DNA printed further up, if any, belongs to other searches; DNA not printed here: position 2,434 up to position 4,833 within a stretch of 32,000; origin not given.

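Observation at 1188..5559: NikR-linked outer-membrane metal import module: Cys-rich anchored protein, OprC-like TonB-dependent transporter, private TonB, NikR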

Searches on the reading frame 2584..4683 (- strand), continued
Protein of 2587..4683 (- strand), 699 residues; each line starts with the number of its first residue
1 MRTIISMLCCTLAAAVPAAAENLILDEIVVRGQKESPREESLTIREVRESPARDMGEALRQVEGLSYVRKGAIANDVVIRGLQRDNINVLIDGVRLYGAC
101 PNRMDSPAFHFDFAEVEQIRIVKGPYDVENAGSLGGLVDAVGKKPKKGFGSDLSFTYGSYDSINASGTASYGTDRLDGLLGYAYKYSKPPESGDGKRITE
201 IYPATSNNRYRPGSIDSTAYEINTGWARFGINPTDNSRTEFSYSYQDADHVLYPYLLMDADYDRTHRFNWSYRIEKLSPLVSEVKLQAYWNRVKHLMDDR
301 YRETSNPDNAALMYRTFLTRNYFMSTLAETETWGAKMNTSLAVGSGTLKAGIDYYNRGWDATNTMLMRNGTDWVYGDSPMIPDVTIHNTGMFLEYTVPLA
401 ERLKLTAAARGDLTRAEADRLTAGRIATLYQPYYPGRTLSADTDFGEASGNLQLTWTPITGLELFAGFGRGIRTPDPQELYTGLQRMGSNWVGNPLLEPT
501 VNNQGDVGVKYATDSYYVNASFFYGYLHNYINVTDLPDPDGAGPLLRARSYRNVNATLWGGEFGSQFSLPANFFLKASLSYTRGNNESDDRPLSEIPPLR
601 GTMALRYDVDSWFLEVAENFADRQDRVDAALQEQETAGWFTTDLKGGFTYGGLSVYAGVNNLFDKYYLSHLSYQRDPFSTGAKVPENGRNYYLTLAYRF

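Call 58: find_homologous_proteins(query=A2, max_evalue=0.001)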
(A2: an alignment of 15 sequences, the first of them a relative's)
Query A2 (15 sequences) (157 aa, profile of the alignment): 341 proteins with E <= 0.001 among 3920 candidates; the best 120 are listed.
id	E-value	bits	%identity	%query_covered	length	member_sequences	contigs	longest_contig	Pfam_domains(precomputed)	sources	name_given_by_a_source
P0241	2.2e-50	189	100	100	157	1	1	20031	-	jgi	-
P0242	9.1e-50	187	59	100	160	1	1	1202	-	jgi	jgi:hypothetical protein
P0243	4.2e-49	184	64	100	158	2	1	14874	-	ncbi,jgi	jgi:hypothetical protein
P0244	7.2e-49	184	59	100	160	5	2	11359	-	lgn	-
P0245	1.4e-48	183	58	100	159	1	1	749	-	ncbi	-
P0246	1.7e-48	183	80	100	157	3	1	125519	-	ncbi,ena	-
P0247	1.9e-48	182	54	92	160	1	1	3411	-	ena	-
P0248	3.6e-48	181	68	97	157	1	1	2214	-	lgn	-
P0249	8.2e-48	180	84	100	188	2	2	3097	-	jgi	jgi:hypothetical protein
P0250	9.6e-48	180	81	100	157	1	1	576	-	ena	-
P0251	1.4e-47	180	83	100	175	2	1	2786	-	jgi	-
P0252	2.1e-47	179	70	97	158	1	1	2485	-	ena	-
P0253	2.4e-47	179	57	100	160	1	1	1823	-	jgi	jgi:hypothetical protein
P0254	2.7e-47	179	61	97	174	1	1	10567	-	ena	-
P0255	3.4e-47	178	54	97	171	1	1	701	-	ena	-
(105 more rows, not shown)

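Call 64: search_protein_families(library=pfam, alignment_id=A3, max_evalue=0.00001)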
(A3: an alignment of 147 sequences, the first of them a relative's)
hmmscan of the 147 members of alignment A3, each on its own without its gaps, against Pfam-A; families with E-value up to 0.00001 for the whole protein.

A. member 1, L001:8924-9319:+ (132 aa): 1 family
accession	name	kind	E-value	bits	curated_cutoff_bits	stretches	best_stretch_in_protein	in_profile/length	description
PF20042.4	DUF6444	-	5.2e-08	33.9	27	1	42-86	36-83/85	Family of unknown function (DUF6444)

B. families by the number of members that match (of 147 scanned): 78 families (the first 25 are shown)
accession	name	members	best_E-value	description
PF03544.19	TonB_C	11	1.4e-18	Gram-negative bacterial TonB protein C-terminal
PF05573.18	NosL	8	2e-30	NosL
PF13103.11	TonB_2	8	1.1e-10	TonB C terminal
PF00072.30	Response_reg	4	2.1e-24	Response regulator receiver domain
PF16576.10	HlyD_D23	3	2.1e-50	Barrel-sandwich domain of CusB or HlyD membrane-fusion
PF04397.21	LytTR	3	6.3e-25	LytTr DNA-binding domain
PF00873.25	ACR_tran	2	1.5e-269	AcrB/AcrD/AcrF family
PF02518.31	HATPase_c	2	4.4e-33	Histidine kinase-, DNA gyrase B-, and HSP90-like ATPase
PF13437.12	HlyD_3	2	8.9e-18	HlyD family secretion protein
PF02687.27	FtsX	2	1.1e-06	FtsX-like permease C-terminal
PF02705.21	K_trans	1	2.4e-191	K+ potassium transporter integral membrane domain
PF05960.17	DUF885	1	3e-132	Bacterial protein of unknown function (DUF885)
PF05681.19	Fumerase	1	6.2e-115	Fumarate hydratase (Fumerase)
PF08442.15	ATP-grasp_2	1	3.9e-80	ATP-grasp domain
PF02606.20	LpxK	1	3.5e-78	Tetraacyldisaccharide-1-P 4'-kinase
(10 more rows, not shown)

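Call 65: predict_structure(alignment_id=A1)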
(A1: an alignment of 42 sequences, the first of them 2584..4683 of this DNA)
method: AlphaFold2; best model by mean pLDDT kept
length: 699 residues; sequences in the alignment: 42
mean_pLDDT: 78.1   pTM: 0.81
mean pLDDT of the five models: 78.1, 77.7, 76.0, 74.7, 72.0
residues with pLDDT >= 90: 177; 70-90: 359; 50-70: 78; < 50: 85
segments of 3 or more residues with pLDDT < 50: 1-3, 14-53, 64-84, 102-108, 669-680
pLDDT, mean of each block of 10 residues (from residue 1): 47 41 34 31 40 53 46 42 59 76 46 71 77 76 86 86 88 94 85 72 81 71 91 95 87 72 90 93 95 89 90 90 90 95 93 93 87 87 91 95 93 91 87 89 91 91 89 86 80 91 89 77 89 85 81 89 79 82 83 67 83 85 71 69 85 85 61 43 65 85
secondary structure, 60 per line:
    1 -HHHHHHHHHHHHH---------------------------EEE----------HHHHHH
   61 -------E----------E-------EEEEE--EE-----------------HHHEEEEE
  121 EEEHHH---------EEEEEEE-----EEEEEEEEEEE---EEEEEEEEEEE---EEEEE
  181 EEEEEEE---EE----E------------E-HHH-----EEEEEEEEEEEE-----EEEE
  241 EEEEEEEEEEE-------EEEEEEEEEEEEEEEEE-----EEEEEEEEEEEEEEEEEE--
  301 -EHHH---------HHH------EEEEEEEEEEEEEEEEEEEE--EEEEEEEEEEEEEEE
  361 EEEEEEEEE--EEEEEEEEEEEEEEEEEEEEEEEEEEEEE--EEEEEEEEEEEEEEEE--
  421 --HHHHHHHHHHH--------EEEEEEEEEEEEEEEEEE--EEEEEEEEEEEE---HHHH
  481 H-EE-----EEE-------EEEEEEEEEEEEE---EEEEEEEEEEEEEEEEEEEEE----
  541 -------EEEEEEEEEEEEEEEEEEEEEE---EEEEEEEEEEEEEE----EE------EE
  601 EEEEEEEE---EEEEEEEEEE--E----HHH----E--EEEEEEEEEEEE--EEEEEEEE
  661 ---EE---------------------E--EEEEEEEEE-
elements in order (helices of 4 or more, strands of 3 or more residues): H2-14 E42-44 H55-60 E87-91 E116-123 E136-142 E148-158 E162-172 E176-187 E220-231 E237-251 E259-275 E281-298 E324-343 E346-369 E372-400 E403-418 H423-433 E442-459 E462-473 H477-481 E490-492 E500-512 E516-536 E548-569 E573-586 E599-608 E612-621 E639-650 E653-660 E690-698

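Call 69: fold_search(model_id=the predicted structure, library=pdb)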
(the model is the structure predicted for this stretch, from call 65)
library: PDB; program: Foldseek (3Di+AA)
matches with E <= 10: 733; with E <= 0.001: 302
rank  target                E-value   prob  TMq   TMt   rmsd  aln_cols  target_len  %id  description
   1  6z9n_B                1.3e-40  1.00  0.73  0.78   4.2       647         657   22  Copper transporter OprC (released 2021-06-30)
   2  6z8y_A                6.8e-40  1.00  0.73  0.77   4.6       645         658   22  Copper transporter OprC (released 2021-06-09)
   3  6fok_B                7.6e-40  1.00  0.77  0.84   4.2       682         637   23  Copper transporter OprC (released 2019-03-13)
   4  6z8r_B                1.9e-39  1.00  0.73  0.78   4.3       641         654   22  Copper transporter OprC (released 2021-06-09)
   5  6fok_A                3.9e-39  1.00  0.72  0.77   4.4       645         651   22  Copper transporter OprC (released 2019-03-13)
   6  6z8z_B                4.1e-39  1.00  0.76  0.82   4.4       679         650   22  Copper transporter OprC (released 2021-06-09)
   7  6z8u_B                5.6e-39  1.00  0.76  0.81   4.6       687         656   22  Copper transporter OprC (released 2021-06-09)
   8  6z8q_B                6.2e-39  1.00  0.76  0.83   4.7       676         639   22  Copper transporter OprC (released 2021-06-09)
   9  6z8q_A                6.2e-39  1.00  0.73  0.78   4.3       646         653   23  Copper transporter OprC (released 2021-06-09)
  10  6z9y_A                6.5e-39  1.00  0.73  0.78   4.3       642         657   23  Copper transporter OprC (released 2021-06-30)
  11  6z8u_A                8.5e-39  1.00  0.73  0.78   4.3       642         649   22  Copper transporter OprC (released 2021-06-09)
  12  6z8r_A                1.4e-38  1.00  0.76  0.81   4.6       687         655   22  Copper transporter OprC (released 2021-06-09)
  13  6fom_B                1.5e-38  1.00  0.72  0.78   4.3       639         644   22  Copper transporter OprC (released 2019-03-13)
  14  6z8t_A                3.7e-38  1.00  0.76  0.82   4.3       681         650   23  Copper transporter OprC (released 2021-06-09)
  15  6z91_B                4.3e-38  1.00  0.73  0.77   4.6       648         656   22  Copper transporter OprC (released 2021-06-30)
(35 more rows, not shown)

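Call 70: search_protein_families(library=pfam, alignment_id=A4, max_evalue=0.00001)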
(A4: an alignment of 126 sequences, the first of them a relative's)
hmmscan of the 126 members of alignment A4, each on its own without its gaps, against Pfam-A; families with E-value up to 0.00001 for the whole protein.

A. member 1, L001:2162-4969:+ (936 aa): 6 families
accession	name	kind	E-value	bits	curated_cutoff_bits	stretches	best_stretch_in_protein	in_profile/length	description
PF00158.32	Sigma54_activat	-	9e-47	159.3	20.2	1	596-748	24-167/168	Sigma-54 interaction domain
PF01590.32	GAF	-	6.7e-20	72.4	22.4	1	366-511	2-125/133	GAF domain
PF13185.12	GAF_2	-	3.1e-18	66.7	28.6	1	369-511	7-127/136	GAF domain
PF25601.1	AAA_lid_14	-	1.8e-15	57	27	1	755-844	2-85/87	AAA+ ATPase lid domain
PF14532.12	Sigma54_activ_2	-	3.4e-12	47.2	25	1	595-753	22-138/138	Sigma-54 interaction domain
PF13492.12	GAF_3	-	8e-09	36.4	27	0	22-163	1-128/129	GAF domain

B. families by the number of members that match (of 126 scanned): 113 families (the first 25 are shown)
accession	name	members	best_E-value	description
PF00005.33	ABC_tran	7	3.4e-46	ABC transporter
PF03544.19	TonB_C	7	2.2e-20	Gram-negative bacterial TonB protein C-terminal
PF13103.11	TonB_2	7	3.3e-10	TonB C terminal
PF13304.12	AAA_21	6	7.7e-17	AAA domain, putative AbiEii toxin, Type IV TA system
PF00072.30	Response_reg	4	5.5e-25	Response regulator receiver domain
PF00578.27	AhpC-TSA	4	3.9e-20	AhpC/TSA family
PF02463.25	SMC_N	4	1.5e-09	RecF/RecN/SMC N terminal domain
PF02518.31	HATPase_c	3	1.9e-23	Histidine kinase-, DNA gyrase B-, and HSP90-like ATPase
PF02635.20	DsrE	3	2.1e-08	DsrE/DsrF-like family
PF12848.13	ABC_tran_Xtn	2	8.4e-30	ABC transporter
PF04539.22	Sigma70_r3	2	3e-28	Sigma-70 region 3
PF04542.20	Sigma70_r2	2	4e-24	Sigma-70 region 2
PF04545.22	Sigma70_r4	2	1e-19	Sigma-70, region 4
PF13426.13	PAS_9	2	1.9e-17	PAS domain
PF12679.13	ABC2_membrane_2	2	4.6e-17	ABC-2 family transporter protein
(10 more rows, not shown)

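Call 80: predict_structure(alignment_id=A5)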
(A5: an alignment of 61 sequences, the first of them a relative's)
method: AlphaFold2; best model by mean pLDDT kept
length: 157 residues; sequences in the alignment: 61
mean_pLDDT: 64.0   pTM: 0.33
mean pLDDT of the five models: 64.0, 60.2, 59.8, 58.4, 54.4
residues with pLDDT >= 90: 27; 70-90: 42; 50-70: 23; < 50: 65
segments of 3 or more residues with pLDDT < 50: 76-79, 81-141
pLDDT, mean of each block of 10 residues (from residue 1): 86 96 75 76 86 91 88 56 44 38 38 40 42 42 62 66
secondary structure, 60 per line:
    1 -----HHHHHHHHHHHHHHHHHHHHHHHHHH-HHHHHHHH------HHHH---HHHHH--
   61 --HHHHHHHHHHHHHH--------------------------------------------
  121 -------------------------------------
elements in order: H6-31 H33-40 H47-50 H54-58 H63-76

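Call 82: search_protein_families(library=pfam, alignment_id=A5, max_evalue=1)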
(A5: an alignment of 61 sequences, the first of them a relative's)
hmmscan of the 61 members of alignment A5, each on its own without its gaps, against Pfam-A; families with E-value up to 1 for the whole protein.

A. member 1, P0241 (157 aa): 0 families

B. families by the number of members that match (of 61 scanned): 10 families
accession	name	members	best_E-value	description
PF03137.26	OATP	4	0.17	Organic Anion Transporter Polypeptide (OATP) family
PF06431.17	Polyoma_lg_T_C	3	0.017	Polyomavirus large T antigen C-terminus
PF05421.16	DUF751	3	0.049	Protein of unknown function (DUF751)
PF00695.24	vMSA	1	0.021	Major surface antigen from hepadnavirus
PF13016.11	Gliadin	1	0.09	Cys-rich Gliadin N-terminal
PF19324.4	LETM2_N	1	0.098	LETM1 domain-containing protein LETM2 N-terminus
PF06939.16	DUF1286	1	0.1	Protein of unknown function (DUF1286)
PF07235.16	DUF1427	1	0.24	Protein of unknown function (DUF1427)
PF01205.25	UPF0029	1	0.26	Uncharacterized protein family UPF0029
PF20344.3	DUF6639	1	0.49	Family of unknown function (DUF6639)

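Call 84: search_protein_families(library=ncbifam, alignment_id=A5, max_evalue=0.1)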
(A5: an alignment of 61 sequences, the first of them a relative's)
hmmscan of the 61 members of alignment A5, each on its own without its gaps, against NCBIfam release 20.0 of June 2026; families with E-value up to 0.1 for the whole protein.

A. member 1, P0241 (157 aa): 0 families

B. families by the number of members that match (of 61 scanned): 3 families
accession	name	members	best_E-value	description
NF047731.1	tRNAMtaseTaw3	1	0.043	tRNA(Phe) 7-((3-amino-3-carboxypropyl)-4-demethylwyosine(37)-N(4))-methyltransferase Taw3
TIGR04268.1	FxSxx-COOH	1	0.045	FxSxx-COOH cyclophane-containing RiPP peptide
TIGR01159.1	DRP1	1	0.085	density-regulated protein DRP1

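Call 85: search_solved_structures(query=A5, max_evalue=1)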
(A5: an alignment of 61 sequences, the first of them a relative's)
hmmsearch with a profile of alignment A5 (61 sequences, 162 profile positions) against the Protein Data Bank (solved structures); distinct sequences matched with E-value up to 1: 0.

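Call 87: fold_search(model_id=the predicted structure, library=pdb)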
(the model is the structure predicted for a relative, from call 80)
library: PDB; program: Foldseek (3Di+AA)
matches with E <= 10: 0; with E <= 0.001: 0
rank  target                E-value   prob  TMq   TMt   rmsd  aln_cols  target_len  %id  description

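Call 89: search_protein_representatives(alignment_id=A5)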
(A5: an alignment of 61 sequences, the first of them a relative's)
Query: 61 sequences, 162 profile positions. Proteins with E-value up to 0.001 (for the whole library): 265; up to 1e-10: 211; up to 1e-30: 129. The best 150 are listed.
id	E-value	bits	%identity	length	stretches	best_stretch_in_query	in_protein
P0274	4.4e-63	228.4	-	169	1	2-162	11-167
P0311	6.1e-63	227.9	-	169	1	2-158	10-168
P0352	1.7e-56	207.0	-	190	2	3-96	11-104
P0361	1.8e-56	206.9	-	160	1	1-161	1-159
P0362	7.5e-54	198.4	-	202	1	4-161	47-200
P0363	1.2e-52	194.5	-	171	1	2-160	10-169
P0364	1.0e-50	188.2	-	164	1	1-160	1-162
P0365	1.1e-50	188.1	-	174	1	4-162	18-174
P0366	1.5e-50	187.6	-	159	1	1-159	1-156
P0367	3.1e-50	186.6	-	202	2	5-108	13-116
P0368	1.0e-49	184.9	-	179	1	4-159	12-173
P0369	1.1e-49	184.8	-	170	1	4-158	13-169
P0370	1.2e-49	184.7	-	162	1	1-162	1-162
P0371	1.8e-49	184.1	-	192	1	2-162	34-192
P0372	2.3e-49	183.8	-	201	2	78-161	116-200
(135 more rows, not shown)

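Call 90: find_encoding_contigs(protein=P0008, flank=6000, max_places=1)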
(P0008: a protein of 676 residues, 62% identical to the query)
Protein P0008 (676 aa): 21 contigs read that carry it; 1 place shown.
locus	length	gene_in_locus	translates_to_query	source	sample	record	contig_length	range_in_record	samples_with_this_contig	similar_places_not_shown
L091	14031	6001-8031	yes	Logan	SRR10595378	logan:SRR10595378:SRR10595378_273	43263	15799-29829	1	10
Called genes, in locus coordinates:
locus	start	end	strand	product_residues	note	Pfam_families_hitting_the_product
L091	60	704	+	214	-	PF02742:Fe_dep_repr_C, PF04023:FeoA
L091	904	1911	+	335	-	PF01891:CbiM, PF13190:PDGLE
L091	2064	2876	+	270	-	PF02361:CbiQ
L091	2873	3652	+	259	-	PF00005:ABC_tran, PF02463:SMC_N (faint), PF13304:AAA_21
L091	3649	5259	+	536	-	PF13372:Alginate_exp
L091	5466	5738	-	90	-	-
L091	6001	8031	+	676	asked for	PF07715:Plug, PF00593:TonB_dep_Rec_b-barrel, PF14905:OMP_b-brl_3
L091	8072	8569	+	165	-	PF05573:NosL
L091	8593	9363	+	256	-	PF13103:TonB_2, PF03544:TonB_C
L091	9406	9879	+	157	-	PF05573:NosL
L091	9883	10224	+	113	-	-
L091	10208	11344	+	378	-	PF02687:FtsX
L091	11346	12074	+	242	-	PF00005:ABC_tran, PF13304:AAA_21 (faint)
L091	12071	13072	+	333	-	-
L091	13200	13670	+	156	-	PF16694:Cytochrome_P460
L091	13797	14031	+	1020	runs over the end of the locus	PF02743:dCache_1 (weak), PF00989:PAS, PF08448:PAS_4, PF13426:PAS_9 (weak), PF00512:HisKA, PF02518:HATPase_c, PF00072:Response_reg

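Call 91: find_encoding_contigs(protein=P0014, flank=6000, max_places=1)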
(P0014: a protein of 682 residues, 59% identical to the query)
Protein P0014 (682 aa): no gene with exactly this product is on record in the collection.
